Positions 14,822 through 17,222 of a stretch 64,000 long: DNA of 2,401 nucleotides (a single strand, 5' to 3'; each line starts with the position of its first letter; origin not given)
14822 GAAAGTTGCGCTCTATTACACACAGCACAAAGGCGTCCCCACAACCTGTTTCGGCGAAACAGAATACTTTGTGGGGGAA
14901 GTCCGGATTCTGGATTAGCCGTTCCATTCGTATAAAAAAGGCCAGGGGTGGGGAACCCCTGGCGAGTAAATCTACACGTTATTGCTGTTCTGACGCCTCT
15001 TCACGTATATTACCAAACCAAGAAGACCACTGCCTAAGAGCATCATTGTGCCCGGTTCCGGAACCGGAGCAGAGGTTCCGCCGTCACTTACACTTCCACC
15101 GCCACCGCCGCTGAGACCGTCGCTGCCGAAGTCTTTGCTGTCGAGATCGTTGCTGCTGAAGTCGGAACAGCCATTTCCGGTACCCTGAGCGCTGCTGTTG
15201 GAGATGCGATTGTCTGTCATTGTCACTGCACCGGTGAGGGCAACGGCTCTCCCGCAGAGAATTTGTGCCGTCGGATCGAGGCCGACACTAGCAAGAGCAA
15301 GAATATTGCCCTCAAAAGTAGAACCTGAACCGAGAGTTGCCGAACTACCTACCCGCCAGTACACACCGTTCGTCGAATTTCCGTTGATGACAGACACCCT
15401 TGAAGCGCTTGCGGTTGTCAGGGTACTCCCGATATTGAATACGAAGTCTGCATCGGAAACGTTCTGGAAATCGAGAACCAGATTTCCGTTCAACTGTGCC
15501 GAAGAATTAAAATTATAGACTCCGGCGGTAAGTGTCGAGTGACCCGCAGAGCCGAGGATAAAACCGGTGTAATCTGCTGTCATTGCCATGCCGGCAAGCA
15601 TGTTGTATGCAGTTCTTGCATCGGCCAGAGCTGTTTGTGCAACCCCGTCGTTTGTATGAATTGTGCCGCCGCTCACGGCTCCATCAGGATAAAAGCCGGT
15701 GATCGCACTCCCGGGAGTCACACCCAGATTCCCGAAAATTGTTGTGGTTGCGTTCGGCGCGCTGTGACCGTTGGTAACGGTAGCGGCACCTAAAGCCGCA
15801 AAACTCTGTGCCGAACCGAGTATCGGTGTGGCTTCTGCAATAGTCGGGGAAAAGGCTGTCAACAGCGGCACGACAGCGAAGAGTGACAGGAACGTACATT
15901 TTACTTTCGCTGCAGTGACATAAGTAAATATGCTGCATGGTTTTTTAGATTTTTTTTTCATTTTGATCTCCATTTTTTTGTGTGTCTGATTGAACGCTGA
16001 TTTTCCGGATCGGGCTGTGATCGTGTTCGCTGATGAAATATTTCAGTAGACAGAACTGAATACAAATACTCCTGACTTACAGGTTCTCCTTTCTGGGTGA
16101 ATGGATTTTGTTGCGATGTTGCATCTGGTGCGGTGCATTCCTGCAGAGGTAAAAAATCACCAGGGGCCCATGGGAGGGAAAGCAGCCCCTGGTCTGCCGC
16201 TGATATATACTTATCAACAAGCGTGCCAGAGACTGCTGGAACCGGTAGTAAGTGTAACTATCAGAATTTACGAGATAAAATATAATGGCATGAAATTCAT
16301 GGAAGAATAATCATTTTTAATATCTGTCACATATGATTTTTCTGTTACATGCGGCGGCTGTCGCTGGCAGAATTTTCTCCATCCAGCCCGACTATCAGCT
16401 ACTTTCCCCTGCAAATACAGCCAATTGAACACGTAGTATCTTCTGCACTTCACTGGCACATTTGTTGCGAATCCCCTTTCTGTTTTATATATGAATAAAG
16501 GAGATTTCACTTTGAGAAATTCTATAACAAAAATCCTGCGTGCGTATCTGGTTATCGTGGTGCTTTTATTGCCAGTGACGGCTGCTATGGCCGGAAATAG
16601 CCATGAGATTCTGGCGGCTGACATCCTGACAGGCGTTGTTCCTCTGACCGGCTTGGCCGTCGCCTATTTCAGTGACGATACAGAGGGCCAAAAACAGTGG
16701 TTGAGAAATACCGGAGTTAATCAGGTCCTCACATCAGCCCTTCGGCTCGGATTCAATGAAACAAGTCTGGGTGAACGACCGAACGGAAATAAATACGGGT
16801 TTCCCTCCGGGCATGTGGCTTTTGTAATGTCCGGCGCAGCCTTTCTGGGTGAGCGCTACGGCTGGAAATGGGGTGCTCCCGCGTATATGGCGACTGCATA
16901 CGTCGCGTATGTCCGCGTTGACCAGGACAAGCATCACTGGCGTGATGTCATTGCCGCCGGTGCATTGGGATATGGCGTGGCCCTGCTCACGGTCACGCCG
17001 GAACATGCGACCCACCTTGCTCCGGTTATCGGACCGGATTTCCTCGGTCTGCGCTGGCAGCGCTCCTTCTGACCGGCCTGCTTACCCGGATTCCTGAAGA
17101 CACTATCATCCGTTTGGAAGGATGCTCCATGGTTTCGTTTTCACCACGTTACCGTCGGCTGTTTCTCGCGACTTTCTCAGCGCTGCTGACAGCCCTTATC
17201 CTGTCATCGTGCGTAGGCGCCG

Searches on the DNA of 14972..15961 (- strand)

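Call 68: search_rna_families(sources=[L087, L088, L090, L075, L079, L076], threshold=gathering)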
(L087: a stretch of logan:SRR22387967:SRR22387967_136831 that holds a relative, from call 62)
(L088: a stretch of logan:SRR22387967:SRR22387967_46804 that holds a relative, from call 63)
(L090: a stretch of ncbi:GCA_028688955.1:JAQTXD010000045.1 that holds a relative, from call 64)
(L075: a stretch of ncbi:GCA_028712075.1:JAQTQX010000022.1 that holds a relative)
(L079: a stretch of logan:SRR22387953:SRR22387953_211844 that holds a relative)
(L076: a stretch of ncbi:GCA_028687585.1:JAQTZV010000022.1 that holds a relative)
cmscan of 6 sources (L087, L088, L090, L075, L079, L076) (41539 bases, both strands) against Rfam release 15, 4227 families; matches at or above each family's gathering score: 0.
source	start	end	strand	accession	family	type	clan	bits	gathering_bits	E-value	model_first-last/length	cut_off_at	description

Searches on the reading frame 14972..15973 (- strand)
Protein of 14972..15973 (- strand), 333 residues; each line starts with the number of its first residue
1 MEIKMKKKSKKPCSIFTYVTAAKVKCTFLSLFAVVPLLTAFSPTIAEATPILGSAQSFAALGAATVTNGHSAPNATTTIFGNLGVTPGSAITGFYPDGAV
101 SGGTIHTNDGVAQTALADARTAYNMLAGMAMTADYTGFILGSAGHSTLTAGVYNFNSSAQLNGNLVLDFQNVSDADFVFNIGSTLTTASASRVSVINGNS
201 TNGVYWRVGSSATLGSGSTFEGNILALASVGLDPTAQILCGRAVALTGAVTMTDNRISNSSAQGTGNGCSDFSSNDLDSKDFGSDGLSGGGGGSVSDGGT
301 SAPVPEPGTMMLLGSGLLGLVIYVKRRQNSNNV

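Call 12: search_protein_families(library=ncbifam, proteins=[window:14972-15973:-], max_evalue=0.00001)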
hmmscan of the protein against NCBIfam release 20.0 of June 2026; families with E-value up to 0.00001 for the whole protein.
window:14972-15973:- (333 aa): 1 family
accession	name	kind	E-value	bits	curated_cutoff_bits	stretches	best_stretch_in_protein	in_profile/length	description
NF045625.1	IBP_CFB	equivalog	5.2e-17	62.1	400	1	105-255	127-272/275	ice-binding protein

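Call 61: find_homologous_proteins(query=window:14972-15961:-, max_evalue=1e-30)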
Query window:14972-15961:- (329 aa): 3072 proteins with E <= 1e-30 among 8000 candidates; the best 120 are listed.
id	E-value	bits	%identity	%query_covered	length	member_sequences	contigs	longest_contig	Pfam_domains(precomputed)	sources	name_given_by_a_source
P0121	2.3e-204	696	100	100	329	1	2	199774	PF07589.17,PF11999.14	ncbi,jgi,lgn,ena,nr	ncbi:MAG TPA: DUF3494 domain-containing protein [Desulfuromonadales bacterium]|nr:DUF3494 domain-con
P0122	6.5e-157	540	76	100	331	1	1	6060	PF07589.17,PF11999.14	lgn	-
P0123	7.2e-154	530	75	100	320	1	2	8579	PF07589.17,PF11999.14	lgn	-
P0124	4.5e-147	507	74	100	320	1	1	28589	PF07589.17,PF11999.14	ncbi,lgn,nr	ncbi:MAG: DUF3494 domain-containing protein [Desulfuromonadaceae bacterium]|nr:DUF3494 domain-contai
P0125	4.2e-143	494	74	100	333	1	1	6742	PF07589.17,PF11999.14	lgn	-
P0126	4.4e-141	488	72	100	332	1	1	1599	PF07589.17,PF11999.14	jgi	-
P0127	3.6e-139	481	72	99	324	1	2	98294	PF07589.17,PF11999.14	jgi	jgi:type VI secretion system secreted protein VgrG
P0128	8.8e-124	431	64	99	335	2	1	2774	PF07589.17,PF11999.14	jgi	jgi:type VI secretion system secreted protein VgrG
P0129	7.3e-117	408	78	76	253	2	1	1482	PF07589.17,PF11999.14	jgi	jgi:type VI secretion system secreted protein VgrG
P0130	5.0e-115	402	62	100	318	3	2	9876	PF07589.17,PF11999.14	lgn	-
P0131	3.6e-110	386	70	75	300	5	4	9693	PF07589.17,PF11999.14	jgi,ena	-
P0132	2.6e-108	380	61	99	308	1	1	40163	PF07589.17,PF11999.14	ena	-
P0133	4.5e-107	376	63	94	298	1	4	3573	PF07589.17,PF11999.14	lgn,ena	-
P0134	4.7e-107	376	60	99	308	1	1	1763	PF07589.17,PF11999.14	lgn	-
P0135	5.2e-107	376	62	93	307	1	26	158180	PF07589.17,PF11999.14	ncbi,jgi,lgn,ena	ncbi:MAG: ice-binding family protein [Desulfomonilia bacterium]|jgi:type VI secretion system secrete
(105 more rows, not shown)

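Call 62: find_encoding_contigs(protein=P0122, flank=3000, max_places=2)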
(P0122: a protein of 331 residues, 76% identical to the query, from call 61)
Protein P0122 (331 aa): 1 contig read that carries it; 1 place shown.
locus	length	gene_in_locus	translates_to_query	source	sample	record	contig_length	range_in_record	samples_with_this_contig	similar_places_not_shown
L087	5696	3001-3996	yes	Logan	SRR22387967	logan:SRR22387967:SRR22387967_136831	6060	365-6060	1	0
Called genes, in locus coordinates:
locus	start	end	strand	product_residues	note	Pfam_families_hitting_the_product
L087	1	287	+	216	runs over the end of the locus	?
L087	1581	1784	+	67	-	-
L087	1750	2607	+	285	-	PF13084:DUF3943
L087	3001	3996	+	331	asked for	PF11999:Ice_binding, PF07589:PEP_exosort_dom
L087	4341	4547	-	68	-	-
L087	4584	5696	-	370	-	?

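Call 63: find_encoding_contigs(protein=P0123, flank=3000, max_places=2)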
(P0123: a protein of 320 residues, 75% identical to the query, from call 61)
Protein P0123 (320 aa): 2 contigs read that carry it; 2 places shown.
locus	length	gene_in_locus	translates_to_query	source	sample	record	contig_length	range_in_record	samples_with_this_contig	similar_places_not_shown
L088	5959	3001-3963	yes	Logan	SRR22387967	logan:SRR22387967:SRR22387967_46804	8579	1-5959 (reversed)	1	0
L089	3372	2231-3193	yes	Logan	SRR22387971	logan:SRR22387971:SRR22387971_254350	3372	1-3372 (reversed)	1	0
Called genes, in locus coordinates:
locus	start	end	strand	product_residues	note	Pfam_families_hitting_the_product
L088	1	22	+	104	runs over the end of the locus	-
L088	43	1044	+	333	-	PF13387:Lnb_N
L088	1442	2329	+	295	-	-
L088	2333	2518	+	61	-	-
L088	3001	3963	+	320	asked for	PF11999:Ice_binding, PF07589:PEP_exosort_dom (weak)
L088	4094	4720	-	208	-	PF01066:CDP-OH_P_transf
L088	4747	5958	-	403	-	?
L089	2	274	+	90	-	?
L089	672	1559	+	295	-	-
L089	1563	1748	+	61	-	-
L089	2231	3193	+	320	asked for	PF11999:Ice_binding, PF07589:PEP_exosort_dom (weak)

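Call 64: find_encoding_contigs(protein=P0124, flank=3000, max_places=2)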
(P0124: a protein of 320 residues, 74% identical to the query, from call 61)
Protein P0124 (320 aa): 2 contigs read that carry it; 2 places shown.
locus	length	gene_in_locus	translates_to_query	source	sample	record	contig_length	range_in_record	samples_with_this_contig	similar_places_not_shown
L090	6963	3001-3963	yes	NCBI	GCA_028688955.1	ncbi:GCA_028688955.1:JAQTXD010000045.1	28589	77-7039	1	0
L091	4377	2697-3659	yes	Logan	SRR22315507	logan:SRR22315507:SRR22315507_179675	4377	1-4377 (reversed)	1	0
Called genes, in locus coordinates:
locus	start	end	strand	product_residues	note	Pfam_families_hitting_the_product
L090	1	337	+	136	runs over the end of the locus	PF01546:Peptidase_M20 (weak)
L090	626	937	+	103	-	-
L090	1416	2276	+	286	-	PF11999:Ice_binding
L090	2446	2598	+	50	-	-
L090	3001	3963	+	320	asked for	PF11999:Ice_binding, PF07589:PEP_exosort_dom (weak)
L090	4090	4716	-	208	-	PF01066:CDP-OH_P_transf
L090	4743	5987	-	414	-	PF01594:AI-2E_transport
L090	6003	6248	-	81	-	PF09656:PGPGW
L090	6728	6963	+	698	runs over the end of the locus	PF13426:PAS_9 (weak), PF08447:PAS_3, PF00158:Sigma54_activat, PF14532:Sigma54_activ_2, PF00004:AAA (weak), PF07728:AAA_5, PF25601:AAA_lid_14, PF02954:HTH_8, +2 more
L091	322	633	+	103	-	-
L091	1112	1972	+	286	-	PF11999:Ice_binding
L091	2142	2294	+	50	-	-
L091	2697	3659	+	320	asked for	PF11999:Ice_binding, PF07589:PEP_exosort_dom (weak)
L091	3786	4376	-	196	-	?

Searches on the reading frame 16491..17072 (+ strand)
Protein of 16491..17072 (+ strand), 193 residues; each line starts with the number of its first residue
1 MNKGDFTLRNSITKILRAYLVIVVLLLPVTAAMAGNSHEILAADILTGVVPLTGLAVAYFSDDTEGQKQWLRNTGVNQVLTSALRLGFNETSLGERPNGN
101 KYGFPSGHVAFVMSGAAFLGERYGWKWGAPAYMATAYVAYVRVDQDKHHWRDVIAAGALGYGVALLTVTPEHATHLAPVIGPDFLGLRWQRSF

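Call 12: search_protein_families(library=ncbifam, proteins=[window:16491-17072:+], max_evalue=0.00001)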
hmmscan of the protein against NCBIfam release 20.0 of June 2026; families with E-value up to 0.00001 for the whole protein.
window:16491-17072:+ (193 aa): 1 family
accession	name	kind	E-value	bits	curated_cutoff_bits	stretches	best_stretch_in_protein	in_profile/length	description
NF007159.0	PRK09597.1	equivalog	5.2e-09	36.1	177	1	87-168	104-185/191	lipid A 1-phosphatase LpxE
